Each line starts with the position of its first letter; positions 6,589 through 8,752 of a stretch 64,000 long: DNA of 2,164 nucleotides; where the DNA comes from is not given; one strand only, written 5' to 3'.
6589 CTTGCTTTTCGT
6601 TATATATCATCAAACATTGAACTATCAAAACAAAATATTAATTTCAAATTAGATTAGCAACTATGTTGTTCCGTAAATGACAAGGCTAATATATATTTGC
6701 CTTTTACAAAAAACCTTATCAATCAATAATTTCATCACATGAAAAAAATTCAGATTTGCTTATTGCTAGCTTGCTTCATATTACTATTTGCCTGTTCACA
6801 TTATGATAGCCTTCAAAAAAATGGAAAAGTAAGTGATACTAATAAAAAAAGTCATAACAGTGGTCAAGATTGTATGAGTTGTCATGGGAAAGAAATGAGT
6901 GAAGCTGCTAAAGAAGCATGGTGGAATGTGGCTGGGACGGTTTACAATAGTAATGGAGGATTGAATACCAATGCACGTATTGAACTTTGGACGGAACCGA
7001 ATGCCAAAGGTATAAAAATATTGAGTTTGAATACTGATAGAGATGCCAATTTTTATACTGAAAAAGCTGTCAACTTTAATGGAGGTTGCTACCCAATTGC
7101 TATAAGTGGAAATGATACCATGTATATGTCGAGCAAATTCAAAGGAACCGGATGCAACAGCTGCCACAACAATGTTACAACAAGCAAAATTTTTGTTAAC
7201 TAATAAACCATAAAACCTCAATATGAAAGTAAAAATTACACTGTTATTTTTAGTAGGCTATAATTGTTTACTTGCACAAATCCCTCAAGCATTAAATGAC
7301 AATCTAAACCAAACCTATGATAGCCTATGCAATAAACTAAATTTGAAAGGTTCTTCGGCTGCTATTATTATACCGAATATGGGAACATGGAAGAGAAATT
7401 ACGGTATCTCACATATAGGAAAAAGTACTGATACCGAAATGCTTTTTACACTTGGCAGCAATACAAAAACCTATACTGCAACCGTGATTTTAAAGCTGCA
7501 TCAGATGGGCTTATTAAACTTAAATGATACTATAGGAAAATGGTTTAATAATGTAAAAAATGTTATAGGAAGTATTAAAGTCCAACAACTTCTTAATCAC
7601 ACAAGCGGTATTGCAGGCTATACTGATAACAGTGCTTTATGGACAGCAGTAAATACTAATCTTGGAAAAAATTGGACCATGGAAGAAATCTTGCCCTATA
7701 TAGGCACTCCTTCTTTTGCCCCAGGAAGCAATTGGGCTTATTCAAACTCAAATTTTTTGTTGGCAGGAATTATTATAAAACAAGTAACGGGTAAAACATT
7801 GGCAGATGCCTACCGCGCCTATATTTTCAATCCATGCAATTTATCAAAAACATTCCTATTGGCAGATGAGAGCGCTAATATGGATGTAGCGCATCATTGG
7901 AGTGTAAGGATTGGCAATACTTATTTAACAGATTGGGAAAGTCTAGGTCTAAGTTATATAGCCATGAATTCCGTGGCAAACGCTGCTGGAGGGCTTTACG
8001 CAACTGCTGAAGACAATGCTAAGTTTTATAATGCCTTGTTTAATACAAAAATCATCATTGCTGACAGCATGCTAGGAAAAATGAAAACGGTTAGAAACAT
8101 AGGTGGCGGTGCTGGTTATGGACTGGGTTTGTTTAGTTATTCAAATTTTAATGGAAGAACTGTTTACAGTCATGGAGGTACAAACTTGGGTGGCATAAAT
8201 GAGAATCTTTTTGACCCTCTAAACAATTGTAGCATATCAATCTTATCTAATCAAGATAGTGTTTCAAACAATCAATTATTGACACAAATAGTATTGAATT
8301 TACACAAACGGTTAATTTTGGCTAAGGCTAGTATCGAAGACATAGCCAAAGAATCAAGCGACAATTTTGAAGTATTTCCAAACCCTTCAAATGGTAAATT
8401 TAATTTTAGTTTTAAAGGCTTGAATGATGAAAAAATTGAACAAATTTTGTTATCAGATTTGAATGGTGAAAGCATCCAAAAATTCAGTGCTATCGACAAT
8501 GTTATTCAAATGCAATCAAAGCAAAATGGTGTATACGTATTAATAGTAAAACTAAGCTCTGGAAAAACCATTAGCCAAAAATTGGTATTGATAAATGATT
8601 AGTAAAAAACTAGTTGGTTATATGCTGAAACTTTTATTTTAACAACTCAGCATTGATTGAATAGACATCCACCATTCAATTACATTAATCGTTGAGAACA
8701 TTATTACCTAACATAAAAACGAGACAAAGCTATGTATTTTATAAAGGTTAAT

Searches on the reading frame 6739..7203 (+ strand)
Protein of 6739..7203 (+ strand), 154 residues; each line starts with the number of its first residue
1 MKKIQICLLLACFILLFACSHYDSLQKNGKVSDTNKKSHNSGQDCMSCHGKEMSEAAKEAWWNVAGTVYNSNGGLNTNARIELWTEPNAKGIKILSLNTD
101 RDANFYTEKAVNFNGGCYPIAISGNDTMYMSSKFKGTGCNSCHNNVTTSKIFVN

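Call 8: search_protein_families(library=pfam, proteins=[window:6739-7203:+], max_evalue=0.01)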
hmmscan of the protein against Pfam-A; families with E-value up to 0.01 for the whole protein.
window:6739-7203:+ (154 aa): 7 families
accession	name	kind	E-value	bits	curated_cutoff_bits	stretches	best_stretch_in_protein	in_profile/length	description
PF14522.11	Cytochrome_C7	-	5.8e-05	23.3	24.8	0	21-55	20-54/67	Cytochrome c7 and related cytochrome c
PF13435.11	Cytochrome_C554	-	0.00068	21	20.8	0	20-50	54-84/84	Cytochrome c554 and c-prime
PF22113.1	Mtrc-MtrF_II-IV_dom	-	0.00079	19.4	30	0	35-58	21-97/176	Outer membrane cytochrome MtrC/MtrF-like, domains II/IV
PF14537.11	Cytochrom_c3_2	-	0.0017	19.3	25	0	35-57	19-41/79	Cytochrome c3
PF02085.21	Cytochrom_CIII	-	0.0037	18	22.9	0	21-58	53-91/101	Class III cytochrome C family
PF09699.15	Paired_CXXCH_1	-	0.0039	17.3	20.6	0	135-146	5-16/41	Doubled CXXCH motif (Paired_CXXCH_1)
PF11845.13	Tll0287-like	-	0.0091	16.9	24.1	0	42-59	101-116/144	Tll0287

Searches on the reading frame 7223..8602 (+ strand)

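Call 8: search_protein_families(library=pfam, proteins=[window:7223-8602:+], max_evalue=0.01)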
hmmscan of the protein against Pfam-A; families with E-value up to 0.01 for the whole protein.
window:7223-8602:+ (459 aa): 2 families
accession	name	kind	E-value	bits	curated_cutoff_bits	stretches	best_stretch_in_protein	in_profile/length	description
PF00144.29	Beta-lactamase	-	3.9e-44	151.6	27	1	46-346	19-312/329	Beta-lactamase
PF18962.6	Por_Secre_tail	-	1.4e-08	35.3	27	1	384-455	1-74/75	Secretion system C-terminal sorting domain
